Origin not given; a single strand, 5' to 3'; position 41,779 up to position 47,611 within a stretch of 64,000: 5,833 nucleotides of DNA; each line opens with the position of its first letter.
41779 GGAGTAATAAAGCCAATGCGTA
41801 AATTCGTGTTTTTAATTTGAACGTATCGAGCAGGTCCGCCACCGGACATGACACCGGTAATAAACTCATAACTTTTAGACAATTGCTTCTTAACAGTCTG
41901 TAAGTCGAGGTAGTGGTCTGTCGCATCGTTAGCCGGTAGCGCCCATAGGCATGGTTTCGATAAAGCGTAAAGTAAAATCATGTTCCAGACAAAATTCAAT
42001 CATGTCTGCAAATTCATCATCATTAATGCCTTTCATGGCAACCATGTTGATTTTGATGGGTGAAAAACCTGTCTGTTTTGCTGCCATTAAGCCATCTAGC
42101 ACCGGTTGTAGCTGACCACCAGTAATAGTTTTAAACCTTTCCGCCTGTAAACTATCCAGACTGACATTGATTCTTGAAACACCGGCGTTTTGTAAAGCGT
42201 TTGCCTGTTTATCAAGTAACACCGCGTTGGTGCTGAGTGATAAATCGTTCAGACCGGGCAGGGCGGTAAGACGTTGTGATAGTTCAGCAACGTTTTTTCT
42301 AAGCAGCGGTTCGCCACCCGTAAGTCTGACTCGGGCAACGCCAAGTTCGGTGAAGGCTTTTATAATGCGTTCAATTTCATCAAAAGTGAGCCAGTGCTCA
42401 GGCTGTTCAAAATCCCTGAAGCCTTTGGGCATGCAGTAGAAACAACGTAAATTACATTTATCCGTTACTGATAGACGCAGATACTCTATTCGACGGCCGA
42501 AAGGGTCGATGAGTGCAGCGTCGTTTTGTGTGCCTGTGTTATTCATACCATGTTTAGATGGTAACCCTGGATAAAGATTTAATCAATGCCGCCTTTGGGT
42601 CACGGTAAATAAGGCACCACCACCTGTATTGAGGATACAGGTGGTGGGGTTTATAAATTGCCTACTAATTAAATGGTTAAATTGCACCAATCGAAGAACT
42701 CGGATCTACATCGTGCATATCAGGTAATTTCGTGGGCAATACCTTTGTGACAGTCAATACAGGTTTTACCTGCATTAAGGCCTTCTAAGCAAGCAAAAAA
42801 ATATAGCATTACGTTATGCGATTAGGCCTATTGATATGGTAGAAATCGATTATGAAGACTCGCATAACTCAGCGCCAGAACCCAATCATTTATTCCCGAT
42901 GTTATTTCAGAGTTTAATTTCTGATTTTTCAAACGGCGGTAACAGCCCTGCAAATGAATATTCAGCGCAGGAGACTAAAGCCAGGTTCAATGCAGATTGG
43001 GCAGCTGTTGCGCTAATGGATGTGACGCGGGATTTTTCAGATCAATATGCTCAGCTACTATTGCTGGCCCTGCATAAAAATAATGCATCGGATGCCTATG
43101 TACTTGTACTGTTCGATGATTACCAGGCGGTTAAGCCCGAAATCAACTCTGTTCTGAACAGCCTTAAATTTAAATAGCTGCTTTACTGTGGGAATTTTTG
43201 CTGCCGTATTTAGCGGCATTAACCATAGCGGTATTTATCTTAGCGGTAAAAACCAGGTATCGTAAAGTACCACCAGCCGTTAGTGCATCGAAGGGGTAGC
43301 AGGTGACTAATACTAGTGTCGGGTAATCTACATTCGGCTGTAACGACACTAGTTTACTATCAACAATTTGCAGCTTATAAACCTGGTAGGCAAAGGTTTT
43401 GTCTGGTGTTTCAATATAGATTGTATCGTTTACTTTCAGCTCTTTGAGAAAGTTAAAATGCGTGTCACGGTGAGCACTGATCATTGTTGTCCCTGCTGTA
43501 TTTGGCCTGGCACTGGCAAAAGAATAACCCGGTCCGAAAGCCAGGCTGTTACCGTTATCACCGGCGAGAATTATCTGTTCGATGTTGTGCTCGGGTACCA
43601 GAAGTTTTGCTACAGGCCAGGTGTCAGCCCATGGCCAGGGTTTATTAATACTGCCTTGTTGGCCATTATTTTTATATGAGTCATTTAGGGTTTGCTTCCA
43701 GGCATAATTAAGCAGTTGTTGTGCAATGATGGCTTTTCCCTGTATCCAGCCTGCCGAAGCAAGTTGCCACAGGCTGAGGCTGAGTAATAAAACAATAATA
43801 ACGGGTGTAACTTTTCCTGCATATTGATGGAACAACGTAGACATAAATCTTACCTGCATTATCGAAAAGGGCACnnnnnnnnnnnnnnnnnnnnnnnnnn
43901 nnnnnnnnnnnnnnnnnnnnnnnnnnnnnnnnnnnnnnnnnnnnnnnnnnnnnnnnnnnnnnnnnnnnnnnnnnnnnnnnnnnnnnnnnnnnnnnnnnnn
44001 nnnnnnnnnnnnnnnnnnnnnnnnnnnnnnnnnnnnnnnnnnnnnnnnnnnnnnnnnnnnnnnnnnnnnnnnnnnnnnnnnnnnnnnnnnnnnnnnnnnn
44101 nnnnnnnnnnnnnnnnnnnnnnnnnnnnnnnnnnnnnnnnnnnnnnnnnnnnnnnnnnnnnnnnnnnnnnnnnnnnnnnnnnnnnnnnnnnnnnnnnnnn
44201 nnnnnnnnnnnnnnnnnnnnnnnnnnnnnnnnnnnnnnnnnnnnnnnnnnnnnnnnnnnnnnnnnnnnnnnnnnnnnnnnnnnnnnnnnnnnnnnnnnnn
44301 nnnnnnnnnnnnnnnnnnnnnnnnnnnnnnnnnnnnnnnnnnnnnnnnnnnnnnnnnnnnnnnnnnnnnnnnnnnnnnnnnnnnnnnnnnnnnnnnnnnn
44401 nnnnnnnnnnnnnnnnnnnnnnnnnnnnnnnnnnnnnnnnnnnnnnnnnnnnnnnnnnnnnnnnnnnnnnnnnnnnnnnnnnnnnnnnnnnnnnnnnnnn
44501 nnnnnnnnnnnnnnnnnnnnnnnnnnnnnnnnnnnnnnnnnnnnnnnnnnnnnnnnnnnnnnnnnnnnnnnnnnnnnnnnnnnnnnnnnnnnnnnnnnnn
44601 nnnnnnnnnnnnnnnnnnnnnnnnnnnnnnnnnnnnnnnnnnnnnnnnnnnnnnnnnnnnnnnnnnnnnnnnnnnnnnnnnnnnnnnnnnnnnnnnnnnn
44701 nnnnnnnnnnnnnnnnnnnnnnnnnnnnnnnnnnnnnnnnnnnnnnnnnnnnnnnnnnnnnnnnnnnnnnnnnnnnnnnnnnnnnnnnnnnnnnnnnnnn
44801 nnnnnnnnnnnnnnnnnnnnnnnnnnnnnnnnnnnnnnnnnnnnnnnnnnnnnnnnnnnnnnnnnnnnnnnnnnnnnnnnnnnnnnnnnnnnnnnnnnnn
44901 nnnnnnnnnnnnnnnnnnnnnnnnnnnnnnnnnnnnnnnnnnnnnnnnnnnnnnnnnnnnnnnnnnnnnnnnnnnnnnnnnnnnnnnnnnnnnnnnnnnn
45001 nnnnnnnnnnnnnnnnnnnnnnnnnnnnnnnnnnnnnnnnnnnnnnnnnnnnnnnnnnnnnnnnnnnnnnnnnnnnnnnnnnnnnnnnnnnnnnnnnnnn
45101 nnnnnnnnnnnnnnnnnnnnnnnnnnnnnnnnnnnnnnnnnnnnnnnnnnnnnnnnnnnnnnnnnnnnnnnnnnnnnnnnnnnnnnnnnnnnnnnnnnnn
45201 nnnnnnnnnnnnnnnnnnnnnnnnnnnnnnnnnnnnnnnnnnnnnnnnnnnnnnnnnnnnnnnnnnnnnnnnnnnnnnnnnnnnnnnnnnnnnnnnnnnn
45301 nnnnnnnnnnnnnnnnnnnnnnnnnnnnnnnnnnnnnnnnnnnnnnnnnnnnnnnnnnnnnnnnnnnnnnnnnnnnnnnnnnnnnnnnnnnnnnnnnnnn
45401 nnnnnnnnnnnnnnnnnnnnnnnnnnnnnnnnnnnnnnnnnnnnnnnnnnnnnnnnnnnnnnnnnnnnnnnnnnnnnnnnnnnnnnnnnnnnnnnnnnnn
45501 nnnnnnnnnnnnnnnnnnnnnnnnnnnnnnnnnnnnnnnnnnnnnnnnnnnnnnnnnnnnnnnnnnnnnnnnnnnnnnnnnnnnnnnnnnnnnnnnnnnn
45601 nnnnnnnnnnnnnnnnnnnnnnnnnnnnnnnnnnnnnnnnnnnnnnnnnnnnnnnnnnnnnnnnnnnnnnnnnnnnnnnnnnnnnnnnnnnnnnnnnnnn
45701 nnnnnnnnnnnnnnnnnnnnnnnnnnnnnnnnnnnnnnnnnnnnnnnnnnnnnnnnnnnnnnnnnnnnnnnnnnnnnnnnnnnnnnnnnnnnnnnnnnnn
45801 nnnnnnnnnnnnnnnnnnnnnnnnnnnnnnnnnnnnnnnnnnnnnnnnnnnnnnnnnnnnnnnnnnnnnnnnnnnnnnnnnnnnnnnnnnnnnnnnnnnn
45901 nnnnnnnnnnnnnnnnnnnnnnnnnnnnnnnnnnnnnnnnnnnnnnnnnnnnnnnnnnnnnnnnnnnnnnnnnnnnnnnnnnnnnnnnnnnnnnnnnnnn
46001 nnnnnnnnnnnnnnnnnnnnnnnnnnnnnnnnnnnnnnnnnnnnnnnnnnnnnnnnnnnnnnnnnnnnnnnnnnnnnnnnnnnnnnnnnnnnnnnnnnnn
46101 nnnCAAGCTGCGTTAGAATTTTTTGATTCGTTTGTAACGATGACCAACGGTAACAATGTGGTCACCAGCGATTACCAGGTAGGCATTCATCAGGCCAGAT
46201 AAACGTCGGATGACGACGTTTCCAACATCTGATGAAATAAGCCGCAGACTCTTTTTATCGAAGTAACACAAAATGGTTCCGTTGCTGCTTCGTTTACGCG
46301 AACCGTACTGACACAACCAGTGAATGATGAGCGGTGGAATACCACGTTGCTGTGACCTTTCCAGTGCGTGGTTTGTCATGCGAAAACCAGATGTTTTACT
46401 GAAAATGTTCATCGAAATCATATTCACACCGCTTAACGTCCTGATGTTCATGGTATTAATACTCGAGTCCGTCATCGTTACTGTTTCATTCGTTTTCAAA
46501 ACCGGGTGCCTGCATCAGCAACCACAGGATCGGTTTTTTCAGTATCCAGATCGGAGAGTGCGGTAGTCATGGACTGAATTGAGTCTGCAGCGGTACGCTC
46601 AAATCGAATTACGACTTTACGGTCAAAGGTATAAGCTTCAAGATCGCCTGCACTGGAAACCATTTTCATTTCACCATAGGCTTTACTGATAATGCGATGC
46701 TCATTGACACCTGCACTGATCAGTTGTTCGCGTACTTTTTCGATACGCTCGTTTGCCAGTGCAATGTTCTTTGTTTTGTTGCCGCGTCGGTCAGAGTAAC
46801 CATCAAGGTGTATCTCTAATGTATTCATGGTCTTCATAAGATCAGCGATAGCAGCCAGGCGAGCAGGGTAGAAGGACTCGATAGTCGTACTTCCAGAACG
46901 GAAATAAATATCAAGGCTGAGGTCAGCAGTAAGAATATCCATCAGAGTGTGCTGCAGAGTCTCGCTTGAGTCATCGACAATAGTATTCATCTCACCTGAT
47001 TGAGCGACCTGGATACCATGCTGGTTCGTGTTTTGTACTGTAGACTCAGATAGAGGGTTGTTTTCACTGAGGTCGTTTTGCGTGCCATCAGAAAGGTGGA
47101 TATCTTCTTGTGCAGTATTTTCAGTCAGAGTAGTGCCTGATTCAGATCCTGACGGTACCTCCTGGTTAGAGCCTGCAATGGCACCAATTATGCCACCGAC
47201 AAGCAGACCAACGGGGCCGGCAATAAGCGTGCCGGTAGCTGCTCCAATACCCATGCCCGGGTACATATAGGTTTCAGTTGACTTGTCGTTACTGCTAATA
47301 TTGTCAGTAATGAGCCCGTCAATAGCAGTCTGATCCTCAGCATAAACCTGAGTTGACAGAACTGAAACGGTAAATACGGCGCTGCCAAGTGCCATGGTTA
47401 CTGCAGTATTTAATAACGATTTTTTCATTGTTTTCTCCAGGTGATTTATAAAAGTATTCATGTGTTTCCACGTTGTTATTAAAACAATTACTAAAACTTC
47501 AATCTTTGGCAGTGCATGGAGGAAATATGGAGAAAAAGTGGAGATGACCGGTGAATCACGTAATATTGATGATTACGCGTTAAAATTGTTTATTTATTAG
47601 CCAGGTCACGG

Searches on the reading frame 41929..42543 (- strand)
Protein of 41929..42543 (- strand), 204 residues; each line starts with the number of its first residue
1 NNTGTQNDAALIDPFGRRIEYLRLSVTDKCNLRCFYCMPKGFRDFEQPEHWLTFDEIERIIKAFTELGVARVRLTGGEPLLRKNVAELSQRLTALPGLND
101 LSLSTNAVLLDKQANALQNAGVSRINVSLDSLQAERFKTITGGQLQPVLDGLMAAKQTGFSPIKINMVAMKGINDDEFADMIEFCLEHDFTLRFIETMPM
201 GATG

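Call 20: search_protein_families(library=pfam, proteins=[window:41929-42543:-], max_evalue=0.001)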
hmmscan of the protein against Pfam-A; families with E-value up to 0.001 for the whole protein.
window:41929-42543:- (204 aa): 2 families
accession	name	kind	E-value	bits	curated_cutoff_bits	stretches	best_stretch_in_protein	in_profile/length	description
PF04055.27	Radical_SAM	-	2.9e-34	119.1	29.5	1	25-185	2-166/166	Radical SAM superfamily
PF13353.11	Fer4_12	-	4.4e-07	30.7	22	1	28-130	13-114/137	4Fe-4S single cluster domain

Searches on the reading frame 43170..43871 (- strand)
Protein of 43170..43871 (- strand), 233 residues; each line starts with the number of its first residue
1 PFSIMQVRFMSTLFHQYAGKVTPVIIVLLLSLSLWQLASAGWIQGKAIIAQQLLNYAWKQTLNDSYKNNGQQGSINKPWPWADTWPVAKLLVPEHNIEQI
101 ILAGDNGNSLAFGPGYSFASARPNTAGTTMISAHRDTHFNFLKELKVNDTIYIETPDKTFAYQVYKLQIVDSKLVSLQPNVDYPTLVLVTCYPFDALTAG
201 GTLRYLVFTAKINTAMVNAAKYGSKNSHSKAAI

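Call 20: search_protein_families(library=pfam, proteins=[window:43170-43871:-], max_evalue=0.001)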
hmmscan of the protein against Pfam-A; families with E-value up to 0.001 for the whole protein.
window:43170-43871:- (233 aa): 1 family
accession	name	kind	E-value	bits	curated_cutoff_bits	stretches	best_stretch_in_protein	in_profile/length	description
PF04203.18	Sortase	-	9.1e-24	84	26.6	1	91-209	2-122/125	Sortase domain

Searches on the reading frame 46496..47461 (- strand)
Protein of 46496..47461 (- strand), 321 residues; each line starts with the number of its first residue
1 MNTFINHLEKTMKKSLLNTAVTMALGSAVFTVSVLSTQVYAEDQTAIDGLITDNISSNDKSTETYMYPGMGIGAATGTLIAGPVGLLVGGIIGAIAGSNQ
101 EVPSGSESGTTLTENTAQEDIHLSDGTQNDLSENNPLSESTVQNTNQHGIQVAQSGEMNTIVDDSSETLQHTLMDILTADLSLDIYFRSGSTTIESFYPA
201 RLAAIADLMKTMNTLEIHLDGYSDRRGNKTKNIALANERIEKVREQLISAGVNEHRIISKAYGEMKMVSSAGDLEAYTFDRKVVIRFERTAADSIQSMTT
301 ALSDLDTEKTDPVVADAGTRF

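Call 57: search_protein_families(library=ncbifam, proteins=[L082:15316-15831:-], max_evalue=0.01)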
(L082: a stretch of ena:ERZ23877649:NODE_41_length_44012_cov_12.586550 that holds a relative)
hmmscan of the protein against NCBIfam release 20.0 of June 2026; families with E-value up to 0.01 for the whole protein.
L082:15316-15831:- (171 aa): 15 families
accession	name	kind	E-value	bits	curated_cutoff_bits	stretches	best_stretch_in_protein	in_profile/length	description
NF002854.0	PRK03147.1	subfamily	2e-25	89.7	170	1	27-153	34-160/176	thiol-disulfide oxidoreductase ResA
NF047696.1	ThlDiSintTplARhiz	equivalog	4.3e-24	85.5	230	1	36-162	78-210/219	thiol:disulfide interchange protein TlpA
NF041202.1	StoA_CxxC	exception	3.9e-19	69.1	210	1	14-154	11-153/163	endospore biogenesis thiol-disulfide oxidoreductase StoA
TIGR00385.1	dsbE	subfamily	5.1e-18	65.2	123.15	1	53-156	61-161/173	DsbE family thiol:disulfide interchange protein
NF011941.0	PRK15412.1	equivalog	4.8e-09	36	359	1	54-152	67-162/185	thiol:disulfide interchange protein DsbE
NF010625.0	PRK14018.1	equivalog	2.7e-08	32.8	522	1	53-158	54-165/521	bifunctional peptide-methionine (S)-S-oxide reductase MsrA/peptide-methionine (R)-S-oxide reductase MsrB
NF041054.1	WAxxUGC_long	equivalog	4e-07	29.6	300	1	34-145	83-194/354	ResA-like WAxxUGC motif-containing protein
TIGR01068.1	thioredoxin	equivalog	4.4e-07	30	96.8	1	55-101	14-59/101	thioredoxin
NF047697.1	ThioredTrxAClost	equivalog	3.1e-05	24.1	140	1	56-113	18-73/105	thioredoxin TrxA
NF006960.0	PRK09437.1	equivalog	4.9e-05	23.3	140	1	36-128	11-106/156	thioredoxin-dependent thiol peroxidase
NF006898.0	PRK09381.1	equivalog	8.5e-05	22.9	138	1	57-102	23-67/109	thioredoxin TrxA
NF008229.0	PRK10996.1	equivalog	0.00079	19.2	125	1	56-84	53-81/141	thioredoxin TrxC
NF053650.1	PerredPrxQDein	equivalog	0.0014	18.6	260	1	37-123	3-88/148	thioredoxin-dependent peroxiredoxin PrxQ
TIGR01126.1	pdi_dom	equivalog_domain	0.0022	18.2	107.2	1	54-92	13-52/105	protein disulfide-isomerase domain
TIGR01130.1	ER_PDI_fam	subfamily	0.0068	16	344.25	1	55-92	363-400/476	protein disulfide-isomerase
